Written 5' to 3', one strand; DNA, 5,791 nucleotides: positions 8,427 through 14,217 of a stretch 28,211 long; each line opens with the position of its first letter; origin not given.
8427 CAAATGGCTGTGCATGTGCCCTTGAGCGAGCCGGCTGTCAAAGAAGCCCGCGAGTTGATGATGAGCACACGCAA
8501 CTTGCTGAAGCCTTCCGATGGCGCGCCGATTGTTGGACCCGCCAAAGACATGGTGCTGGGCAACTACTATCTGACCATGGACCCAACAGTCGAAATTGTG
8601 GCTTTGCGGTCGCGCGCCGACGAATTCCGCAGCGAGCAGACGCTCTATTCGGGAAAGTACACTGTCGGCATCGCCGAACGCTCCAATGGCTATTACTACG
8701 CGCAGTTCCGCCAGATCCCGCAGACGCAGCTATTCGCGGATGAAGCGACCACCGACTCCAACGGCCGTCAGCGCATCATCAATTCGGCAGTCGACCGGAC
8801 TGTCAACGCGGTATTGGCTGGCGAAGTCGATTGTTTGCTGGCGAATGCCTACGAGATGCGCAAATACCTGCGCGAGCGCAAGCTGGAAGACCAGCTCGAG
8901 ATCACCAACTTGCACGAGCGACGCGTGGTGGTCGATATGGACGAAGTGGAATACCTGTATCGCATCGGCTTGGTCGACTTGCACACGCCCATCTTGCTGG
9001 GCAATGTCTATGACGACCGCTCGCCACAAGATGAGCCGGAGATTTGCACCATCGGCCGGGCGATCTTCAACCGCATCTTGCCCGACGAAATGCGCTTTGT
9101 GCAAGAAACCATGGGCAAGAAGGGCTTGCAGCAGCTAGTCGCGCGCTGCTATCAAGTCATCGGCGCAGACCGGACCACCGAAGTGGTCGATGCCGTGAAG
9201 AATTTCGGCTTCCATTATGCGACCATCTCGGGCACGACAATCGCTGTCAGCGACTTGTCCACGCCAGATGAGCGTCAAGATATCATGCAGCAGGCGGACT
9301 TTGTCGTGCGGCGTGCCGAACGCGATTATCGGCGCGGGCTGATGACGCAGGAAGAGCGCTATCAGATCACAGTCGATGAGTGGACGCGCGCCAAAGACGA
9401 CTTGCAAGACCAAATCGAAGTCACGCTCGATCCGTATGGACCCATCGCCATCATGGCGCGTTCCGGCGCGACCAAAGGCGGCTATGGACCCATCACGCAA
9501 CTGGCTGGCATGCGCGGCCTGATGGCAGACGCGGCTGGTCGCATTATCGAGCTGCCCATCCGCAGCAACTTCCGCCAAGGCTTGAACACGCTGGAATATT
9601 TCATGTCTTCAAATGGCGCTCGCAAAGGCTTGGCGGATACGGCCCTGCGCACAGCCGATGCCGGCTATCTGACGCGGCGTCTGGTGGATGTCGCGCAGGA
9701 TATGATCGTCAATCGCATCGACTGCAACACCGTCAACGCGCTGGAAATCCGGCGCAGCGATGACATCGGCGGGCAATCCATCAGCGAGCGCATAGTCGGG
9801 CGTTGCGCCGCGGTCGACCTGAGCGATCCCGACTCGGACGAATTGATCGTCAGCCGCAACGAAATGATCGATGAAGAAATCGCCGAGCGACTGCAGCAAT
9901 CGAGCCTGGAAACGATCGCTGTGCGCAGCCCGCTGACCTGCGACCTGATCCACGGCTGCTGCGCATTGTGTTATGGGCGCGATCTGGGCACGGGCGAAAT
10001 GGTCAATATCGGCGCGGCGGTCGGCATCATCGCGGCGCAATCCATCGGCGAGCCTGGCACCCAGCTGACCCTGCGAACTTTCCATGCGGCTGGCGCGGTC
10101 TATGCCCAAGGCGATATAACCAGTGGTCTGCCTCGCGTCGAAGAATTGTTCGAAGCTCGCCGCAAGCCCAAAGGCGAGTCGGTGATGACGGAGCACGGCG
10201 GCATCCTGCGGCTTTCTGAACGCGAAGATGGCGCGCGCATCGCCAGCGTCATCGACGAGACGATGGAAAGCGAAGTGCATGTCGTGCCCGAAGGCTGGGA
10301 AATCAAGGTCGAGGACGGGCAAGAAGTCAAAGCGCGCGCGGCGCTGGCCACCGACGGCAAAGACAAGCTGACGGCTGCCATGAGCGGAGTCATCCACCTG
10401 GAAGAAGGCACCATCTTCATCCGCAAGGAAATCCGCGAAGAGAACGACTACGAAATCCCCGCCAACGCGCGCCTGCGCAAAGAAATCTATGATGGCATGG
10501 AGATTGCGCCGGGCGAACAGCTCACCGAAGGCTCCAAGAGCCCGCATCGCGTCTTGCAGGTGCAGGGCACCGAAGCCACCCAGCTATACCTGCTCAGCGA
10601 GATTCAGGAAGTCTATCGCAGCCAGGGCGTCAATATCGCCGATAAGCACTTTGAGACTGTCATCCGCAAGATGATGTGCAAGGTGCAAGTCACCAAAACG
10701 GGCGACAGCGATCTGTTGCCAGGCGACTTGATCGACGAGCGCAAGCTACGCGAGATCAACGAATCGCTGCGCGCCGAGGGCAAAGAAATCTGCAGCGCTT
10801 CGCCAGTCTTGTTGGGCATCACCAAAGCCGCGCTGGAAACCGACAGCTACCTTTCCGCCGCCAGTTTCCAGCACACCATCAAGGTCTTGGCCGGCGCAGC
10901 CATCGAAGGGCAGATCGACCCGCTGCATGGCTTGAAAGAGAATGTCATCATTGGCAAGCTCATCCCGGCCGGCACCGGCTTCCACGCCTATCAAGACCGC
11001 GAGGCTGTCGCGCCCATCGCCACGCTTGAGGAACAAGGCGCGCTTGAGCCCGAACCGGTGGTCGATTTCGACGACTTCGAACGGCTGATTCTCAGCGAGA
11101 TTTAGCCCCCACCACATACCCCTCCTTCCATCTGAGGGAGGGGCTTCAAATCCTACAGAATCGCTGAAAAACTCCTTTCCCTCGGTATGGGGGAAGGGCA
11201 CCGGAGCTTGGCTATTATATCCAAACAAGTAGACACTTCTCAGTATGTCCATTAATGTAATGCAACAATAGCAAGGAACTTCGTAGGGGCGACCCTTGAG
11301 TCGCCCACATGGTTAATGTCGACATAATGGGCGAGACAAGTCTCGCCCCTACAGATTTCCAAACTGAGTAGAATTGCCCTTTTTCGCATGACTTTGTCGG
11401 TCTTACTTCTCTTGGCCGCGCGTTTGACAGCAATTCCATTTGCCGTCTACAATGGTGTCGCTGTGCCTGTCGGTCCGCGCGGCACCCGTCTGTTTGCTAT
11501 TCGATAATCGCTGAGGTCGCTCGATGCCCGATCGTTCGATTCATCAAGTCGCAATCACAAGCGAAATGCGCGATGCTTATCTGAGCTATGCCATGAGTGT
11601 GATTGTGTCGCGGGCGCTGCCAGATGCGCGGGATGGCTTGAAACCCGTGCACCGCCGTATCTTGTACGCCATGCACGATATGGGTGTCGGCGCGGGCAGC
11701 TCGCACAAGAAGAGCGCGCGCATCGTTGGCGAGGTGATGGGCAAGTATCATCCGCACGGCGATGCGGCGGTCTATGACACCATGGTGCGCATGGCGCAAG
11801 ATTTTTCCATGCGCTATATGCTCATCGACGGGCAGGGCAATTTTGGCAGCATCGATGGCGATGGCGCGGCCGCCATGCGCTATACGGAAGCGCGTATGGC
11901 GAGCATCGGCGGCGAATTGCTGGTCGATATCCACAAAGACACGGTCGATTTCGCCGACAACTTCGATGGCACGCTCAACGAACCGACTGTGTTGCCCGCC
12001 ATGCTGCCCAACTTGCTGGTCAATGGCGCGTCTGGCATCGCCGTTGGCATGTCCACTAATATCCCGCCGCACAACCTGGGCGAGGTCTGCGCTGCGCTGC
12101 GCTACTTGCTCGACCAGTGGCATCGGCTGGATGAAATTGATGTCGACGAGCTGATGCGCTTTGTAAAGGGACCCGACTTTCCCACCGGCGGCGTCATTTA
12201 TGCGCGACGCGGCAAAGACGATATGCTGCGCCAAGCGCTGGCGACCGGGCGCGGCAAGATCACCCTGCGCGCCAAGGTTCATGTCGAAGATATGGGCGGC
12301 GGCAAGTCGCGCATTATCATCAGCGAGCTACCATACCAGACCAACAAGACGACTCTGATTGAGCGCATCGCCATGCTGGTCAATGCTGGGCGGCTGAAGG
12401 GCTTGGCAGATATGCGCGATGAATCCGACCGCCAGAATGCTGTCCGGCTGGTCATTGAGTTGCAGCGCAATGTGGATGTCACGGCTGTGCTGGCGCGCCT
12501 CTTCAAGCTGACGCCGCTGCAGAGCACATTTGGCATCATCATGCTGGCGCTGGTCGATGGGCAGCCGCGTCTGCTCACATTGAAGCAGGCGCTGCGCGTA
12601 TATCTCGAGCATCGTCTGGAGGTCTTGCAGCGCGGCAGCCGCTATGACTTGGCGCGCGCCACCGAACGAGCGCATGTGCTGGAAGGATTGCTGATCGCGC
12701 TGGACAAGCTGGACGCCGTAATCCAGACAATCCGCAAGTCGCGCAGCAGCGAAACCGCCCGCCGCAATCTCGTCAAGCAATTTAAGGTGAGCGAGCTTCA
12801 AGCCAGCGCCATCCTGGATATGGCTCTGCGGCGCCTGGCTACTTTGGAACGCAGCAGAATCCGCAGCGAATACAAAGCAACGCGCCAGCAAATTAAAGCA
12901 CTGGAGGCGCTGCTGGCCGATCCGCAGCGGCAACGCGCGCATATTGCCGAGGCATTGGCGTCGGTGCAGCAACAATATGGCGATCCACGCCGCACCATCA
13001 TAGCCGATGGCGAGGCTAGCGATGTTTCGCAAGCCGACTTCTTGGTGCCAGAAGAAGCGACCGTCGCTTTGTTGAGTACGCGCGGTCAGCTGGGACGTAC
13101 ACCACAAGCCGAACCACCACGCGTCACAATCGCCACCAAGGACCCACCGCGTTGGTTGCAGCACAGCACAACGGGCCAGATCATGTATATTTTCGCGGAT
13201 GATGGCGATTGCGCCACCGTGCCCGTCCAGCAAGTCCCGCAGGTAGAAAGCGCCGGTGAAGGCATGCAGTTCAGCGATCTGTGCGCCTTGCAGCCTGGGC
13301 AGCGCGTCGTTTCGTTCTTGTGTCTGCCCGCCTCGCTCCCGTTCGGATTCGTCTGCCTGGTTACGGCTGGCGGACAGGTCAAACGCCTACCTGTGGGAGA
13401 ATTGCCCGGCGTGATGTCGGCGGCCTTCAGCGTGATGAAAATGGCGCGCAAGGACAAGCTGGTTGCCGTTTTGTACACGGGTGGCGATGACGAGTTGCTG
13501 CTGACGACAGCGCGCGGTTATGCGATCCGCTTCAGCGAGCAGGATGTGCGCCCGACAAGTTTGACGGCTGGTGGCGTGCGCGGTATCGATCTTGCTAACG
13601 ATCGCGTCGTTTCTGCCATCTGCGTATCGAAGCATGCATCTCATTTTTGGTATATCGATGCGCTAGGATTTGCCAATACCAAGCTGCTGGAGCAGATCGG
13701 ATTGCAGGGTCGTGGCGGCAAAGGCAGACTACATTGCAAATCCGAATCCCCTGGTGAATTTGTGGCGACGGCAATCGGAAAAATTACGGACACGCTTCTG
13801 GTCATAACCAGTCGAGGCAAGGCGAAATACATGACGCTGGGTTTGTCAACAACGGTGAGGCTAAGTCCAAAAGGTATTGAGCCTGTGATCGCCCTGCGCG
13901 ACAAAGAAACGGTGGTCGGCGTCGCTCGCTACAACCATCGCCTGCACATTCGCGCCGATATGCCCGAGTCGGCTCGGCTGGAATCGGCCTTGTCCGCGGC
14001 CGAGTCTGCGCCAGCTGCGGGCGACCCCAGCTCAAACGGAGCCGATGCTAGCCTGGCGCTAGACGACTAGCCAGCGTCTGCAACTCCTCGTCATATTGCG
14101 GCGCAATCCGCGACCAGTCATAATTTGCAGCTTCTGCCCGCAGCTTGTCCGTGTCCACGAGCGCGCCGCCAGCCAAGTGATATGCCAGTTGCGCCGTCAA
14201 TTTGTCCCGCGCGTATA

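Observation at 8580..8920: RNA polymerase beta' carries a ~110-aa insertion resembling lobe II of a family-3 solute-binding protein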

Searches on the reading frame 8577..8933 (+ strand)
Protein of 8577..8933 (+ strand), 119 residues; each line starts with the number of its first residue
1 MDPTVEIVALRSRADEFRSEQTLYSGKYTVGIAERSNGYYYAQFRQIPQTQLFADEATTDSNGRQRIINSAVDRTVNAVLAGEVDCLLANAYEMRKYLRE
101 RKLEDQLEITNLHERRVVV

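Call 5: search_protein_families(library=pfam, proteins=[window:8592-8918:+], max_evalue=10)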
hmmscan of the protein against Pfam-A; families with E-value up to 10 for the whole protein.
seq(109 aa): 1 family
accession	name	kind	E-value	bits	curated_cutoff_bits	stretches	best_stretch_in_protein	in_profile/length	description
PF12974.12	Phosphonate-bd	-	0.14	12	27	1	41-104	120-183/242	ABC transporter, phosphonate, periplasmic substrate-binding protein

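Call 6: find_homologous_proteins(query=window:8577-8933:+, max_evalue=0.01)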
Query seq(119 aa) (119 aa): 9 proteins with E <= 0.01 among 15 candidates.
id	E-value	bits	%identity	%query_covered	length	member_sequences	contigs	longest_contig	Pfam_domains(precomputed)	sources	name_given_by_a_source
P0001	4.2e-37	145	72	81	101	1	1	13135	-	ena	-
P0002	3.8e-35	138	57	100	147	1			-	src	-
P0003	4.9e-35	138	65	82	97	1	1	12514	-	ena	-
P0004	4.4e-33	132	55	100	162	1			PF04983.24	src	-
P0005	2.8e-32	129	55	100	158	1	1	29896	-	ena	-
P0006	5.1e-27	112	48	97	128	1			-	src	-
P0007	1.5e-21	95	66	60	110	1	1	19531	PF04983.24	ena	-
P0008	5.6e-21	93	86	47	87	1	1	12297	-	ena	-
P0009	3.4e-15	74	58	54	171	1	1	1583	-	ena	-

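Call 19: search_solved_structures(query=A2, max_evalue=10, show_alignments=3)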
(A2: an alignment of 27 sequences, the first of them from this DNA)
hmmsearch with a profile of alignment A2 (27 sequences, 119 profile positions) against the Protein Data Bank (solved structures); distinct sequences matched with E-value up to 10: 5.
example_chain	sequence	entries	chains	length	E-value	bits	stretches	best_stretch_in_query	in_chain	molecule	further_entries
3vv5_A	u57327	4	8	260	0.58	13.6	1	76-113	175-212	Amino acid ABC transporter, binding protein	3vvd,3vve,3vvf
1r0u_A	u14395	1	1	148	0.82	13.1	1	20-73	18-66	protein ywiB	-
2pt1_A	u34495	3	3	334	1.2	12.6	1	75-102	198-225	Iron transport protein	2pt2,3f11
8g8i_A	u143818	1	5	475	1.6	12.2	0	45-87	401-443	C3HR3_9r_shift4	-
3io2_A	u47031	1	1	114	1.6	12.2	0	63-101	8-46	Histone acetyltransferase p300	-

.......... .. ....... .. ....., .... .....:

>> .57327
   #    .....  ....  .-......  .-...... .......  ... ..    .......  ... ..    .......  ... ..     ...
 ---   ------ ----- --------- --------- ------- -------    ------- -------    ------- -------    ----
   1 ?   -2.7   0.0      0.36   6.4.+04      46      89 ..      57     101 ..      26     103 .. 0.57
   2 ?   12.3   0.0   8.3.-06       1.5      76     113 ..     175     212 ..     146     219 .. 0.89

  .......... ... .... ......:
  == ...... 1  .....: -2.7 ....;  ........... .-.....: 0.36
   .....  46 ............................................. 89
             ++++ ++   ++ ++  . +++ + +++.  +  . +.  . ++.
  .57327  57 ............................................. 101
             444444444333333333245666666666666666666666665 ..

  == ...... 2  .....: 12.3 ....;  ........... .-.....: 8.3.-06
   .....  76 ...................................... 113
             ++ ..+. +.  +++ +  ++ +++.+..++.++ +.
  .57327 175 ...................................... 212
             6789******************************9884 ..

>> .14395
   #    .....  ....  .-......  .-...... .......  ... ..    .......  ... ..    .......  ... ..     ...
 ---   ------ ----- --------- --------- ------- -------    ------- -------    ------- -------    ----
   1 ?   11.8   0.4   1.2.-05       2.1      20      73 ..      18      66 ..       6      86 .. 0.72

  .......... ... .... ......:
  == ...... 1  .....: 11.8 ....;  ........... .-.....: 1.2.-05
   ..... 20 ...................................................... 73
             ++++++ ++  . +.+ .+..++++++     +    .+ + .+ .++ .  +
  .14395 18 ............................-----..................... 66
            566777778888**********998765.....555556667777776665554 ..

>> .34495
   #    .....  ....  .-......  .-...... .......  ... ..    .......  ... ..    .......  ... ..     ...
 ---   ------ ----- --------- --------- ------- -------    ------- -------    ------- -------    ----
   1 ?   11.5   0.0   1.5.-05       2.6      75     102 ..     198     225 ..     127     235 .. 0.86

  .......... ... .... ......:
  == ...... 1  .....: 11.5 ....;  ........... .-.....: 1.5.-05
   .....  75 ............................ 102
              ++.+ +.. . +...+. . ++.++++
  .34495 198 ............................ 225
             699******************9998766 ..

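Call 20: search_protein_families(library=pfam, alignment_id=A2, max_evalue=10)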
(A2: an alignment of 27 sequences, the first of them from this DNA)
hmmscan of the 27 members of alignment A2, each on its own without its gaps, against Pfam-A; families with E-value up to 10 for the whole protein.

A. member 1, seq(119 aa): 0 families

B. families by the number of members that match (of 27 scanned): 8 families
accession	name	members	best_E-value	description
PF04064.18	DUF384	2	0.085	Domain of unknown function (DUF384)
PF14711.11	Nitr_red_bet_C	2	0.12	Respiratory nitrate reductase beta C-terminal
PF13130.11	DUF3952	1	0.0045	Domain of unknown function (DUF3952)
PF06194.16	Phage_Orf51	1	0.042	Phage Conserved Open Reading Frame 51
PF00377.23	Prion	1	0.049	Prion/Doppel alpha-helical domain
PF12974.12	Phosphonate-bd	1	0.069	ABC transporter, phosphonate, periplasmic substrate-binding protein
PF10595.14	FAM161A_B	1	0.11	Protein FAM161A/B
PF15575.11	Imm49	1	0.21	Immunity protein 49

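Call 21: find_homologous_proteins(query=A2, max_evalue=1)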
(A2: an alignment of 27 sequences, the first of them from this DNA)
Query A2 (27 sequences) (119 aa, profile of the alignment): 15 proteins with E <= 1 among 1060 candidates.
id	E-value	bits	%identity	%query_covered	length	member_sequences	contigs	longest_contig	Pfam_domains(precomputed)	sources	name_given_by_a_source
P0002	4.9e-51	190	57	100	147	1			-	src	-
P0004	9.0e-51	189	55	100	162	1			PF04983.24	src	-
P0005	2.2e-47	178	55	100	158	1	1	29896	-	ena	-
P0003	3.4e-43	165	65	82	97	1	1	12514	-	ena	-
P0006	1.5e-40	156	48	97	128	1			-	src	-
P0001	1.6e-40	156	72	81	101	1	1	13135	-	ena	-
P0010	1.2e-36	143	59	82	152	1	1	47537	PF04983.24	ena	-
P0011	1.7e-36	143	59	74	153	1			-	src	-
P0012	2.0e-34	136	57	74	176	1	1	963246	-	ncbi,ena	-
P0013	1.3e-29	121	53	66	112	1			PF04983.24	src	-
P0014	7.3e-28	115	46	79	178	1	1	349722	-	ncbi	-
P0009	2.5e-24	104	58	54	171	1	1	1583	-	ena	-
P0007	8.1e-24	102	66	60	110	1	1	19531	PF04983.24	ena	-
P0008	1.6e-23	101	86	47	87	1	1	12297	-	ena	-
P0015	2.0e-20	91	55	57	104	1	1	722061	-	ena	-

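Call 30: predict_structure(alignment_id=A3)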
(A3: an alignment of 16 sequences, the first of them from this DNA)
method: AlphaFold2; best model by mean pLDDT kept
length: 119 residues; sequences in the alignment: 16
mean_pLDDT: 90.6   pTM: 0.83
mean pLDDT of the five models: 90.6, 89.5, 89.0, 88.5, 88.3
residues with pLDDT >= 90: 89; 70-90: 23; 50-70: 2; < 50: 5
segments of 3 or more residues with pLDDT < 50: 117-119
pLDDT, mean of each block of 10 residues (from residue 1): 80 95 94 90 91 95 91 97 96 94 97 64
secondary structure, 60 per line:
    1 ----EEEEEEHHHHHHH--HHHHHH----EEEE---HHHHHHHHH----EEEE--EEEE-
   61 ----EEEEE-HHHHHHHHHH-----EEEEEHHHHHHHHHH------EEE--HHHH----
elements in order: E5-10 H11-17 H20-25 E30-33 H37-45 E50-53 E56-59 E65-69 H71-80 E86-90 H91-100 E107-109 H112-115

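Call 32: fold_search(model_id=the predicted structure, library=pdb)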
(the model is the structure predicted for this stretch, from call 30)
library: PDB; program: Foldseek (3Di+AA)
matches with E <= 10: 551; with E <= 0.001: 19
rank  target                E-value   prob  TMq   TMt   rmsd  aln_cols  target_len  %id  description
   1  3vv5_B                8.6e-05  1.00  0.61  0.32   3.4       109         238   19  Crystal structure of TTC0807 complexed with (S)-2-aminoethyl-L-cysteine (AEC) (released 2013-06-26)
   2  3vv5_A                2.0e-04  1.00  0.61  0.32   3.4       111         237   20  Crystal structure of TTC0807 complexed with (S)-2-aminoethyl-L-cysteine (AEC) (released 2013-06-26)
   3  3vvd_A                2.9e-04  1.00  0.58  0.30   3.4       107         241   20  Crystal structure of TTC0807 complexed with Ornithine (released 2013-06-26)
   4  3mpk                  3.3e-04  1.00  0.59  0.32   5.3       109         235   15  Crystal Structure of Bordetella pertussis BvgS periplasmic VFT2 domain (released 2010-10-06)
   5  4prs_A                4.2e-04  1.00  0.64  0.35   2.1       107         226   12  Structure of apo ArgBP from T. maritima (released 2014-07-23)
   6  6gpm                  4.8e-04  1.00  0.62  0.79   2.2       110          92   14  Crystal structure of domain 2 from TmArgBP (released 2018-08-15)
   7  9e2b_A                5.8e-04  1.00  0.55  0.28   5.5       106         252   16  Structure of a solute binding protein from Desulfonauticus sp. bound to L-tryptophan (released 2024-11-06)
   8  2pyy_A                6.2e-04  1.00  0.61  0.36   2.5       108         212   13  Crystal Structure of the GluR0 ligand-binding core from Nostoc punctiforme in complex with (L)-glutamate (released 2008-01-22)
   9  5t0w_A                6.2e-04  1.00  0.57  0.31   4.2       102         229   15  Crystal structure of the ancestral amino acid-binding protein AncCDT-1, a precursor of cyclohexadienyl dehydratase (released 2017-09-06)
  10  4h5f_A                6.6e-04  1.00  0.52  0.27   2.0        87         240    8  Crystal structure of an amino acid ABC transporter substrate-binding protein from Streptococcus pneumoniae Canada MDR_ (released 2012-10-03)
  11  4psh_A                6.6e-04  1.00  0.63  0.35   3.3       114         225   13  Structure of holo ArgBP from T. maritima (released 2014-07-23)
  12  9e2b_E                7.0e-04  1.00  0.55  0.28   5.5       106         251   16  Structure of a solute binding protein from Desulfonauticus sp. bound to L-tryptophan (released 2024-11-06)
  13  9e2b_F                7.0e-04  1.00  0.55  0.28   5.5       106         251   16  Structure of a solute binding protein from Desulfonauticus sp. bound to L-tryptophan (released 2024-11-06)
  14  4prs_B                7.5e-04  1.00  0.65  0.35   3.6       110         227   13  Structure of apo ArgBP from T. maritima (released 2014-07-23)
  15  5kkw                  7.5e-04  1.00  0.57  0.31   5.5       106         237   18  Crystal structure of SAR11_1068 bound to a sulfobetaine (3-(1-methylpiperidinium-1-yl)propane-1-sulfonate) (released 2017-07-05)
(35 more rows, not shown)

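Call 33: search_protein_representatives(alignment_id=A3)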
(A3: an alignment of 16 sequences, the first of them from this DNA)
Query: 16 sequences, 119 profile positions. Proteins with E-value up to 0.001 (for the whole library): 15; up to 1e-10: 9; up to 1e-30: 7. The best 15 are listed.
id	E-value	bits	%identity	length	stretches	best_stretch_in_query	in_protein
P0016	3.7e-54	198.2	-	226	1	1-119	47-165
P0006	5.5e-49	181.5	-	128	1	1-116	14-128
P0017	9.5e-48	177.5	-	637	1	1-119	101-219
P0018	1.0e-45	171.0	-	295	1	1-119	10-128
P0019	1.0e-44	167.8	-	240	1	1-116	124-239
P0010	5.1e-39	149.4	-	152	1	1-98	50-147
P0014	2.4e-36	140.7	-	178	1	23-119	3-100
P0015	8.7e-25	103.4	-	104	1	50-119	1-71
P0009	1.6e-24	102.6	-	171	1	54-118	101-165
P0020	1.3e-09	54.5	-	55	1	65-106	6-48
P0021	6.5e-08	49.0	-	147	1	16-119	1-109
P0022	4.6e-07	46.3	-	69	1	51-100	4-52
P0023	1.3e-05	41.6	-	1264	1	1-117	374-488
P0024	1.4e-05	41.5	-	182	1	48-119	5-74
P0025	1.0e-03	35.5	-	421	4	64-95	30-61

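Call 42: search_protein_families(library=ncbifam, proteins=[window:8577-8933:+], max_evalue=10)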
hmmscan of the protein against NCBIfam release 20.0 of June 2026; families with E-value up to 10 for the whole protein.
seq(119 aa): 0 families

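Call 68: find_encoding_contigs(protein=P0023, flank=3000, max_places=3)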
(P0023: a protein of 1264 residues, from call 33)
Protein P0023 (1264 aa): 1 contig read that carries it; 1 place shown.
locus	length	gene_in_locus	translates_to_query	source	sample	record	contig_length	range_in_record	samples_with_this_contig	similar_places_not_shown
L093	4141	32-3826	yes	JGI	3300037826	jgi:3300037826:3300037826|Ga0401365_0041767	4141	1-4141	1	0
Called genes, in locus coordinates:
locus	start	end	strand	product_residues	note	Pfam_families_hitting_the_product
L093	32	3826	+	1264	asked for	PF04997:RNA_pol_Rpb1_1, PF00623:RNA_pol_Rpb1_2, PF04983:RNA_pol_Rpb1_3, PF05000:RNA_pol_Rpb1_4 (weak), PF04998:RNA_pol_Rpb1_5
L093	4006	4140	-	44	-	?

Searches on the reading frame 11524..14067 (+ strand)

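Call 29: search_protein_families(library=pfam, proteins=[window:11524-14067:+], max_evalue=0.00001)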
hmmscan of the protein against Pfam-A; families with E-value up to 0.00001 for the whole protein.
window:11524-14067:+ (848 aa): 2 families
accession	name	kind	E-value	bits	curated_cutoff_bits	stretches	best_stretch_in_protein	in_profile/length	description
PF00521.26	DNA_topoisoIV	-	1.9e-156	521.7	31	1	30-478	1-431/432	DNA gyrase/topoisomerase IV, subunit A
PF03989.18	DNA_gyraseA_C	-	3.8e-17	61.9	27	1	656-702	1-48/48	DNA gyrase C-terminal domain, beta-propeller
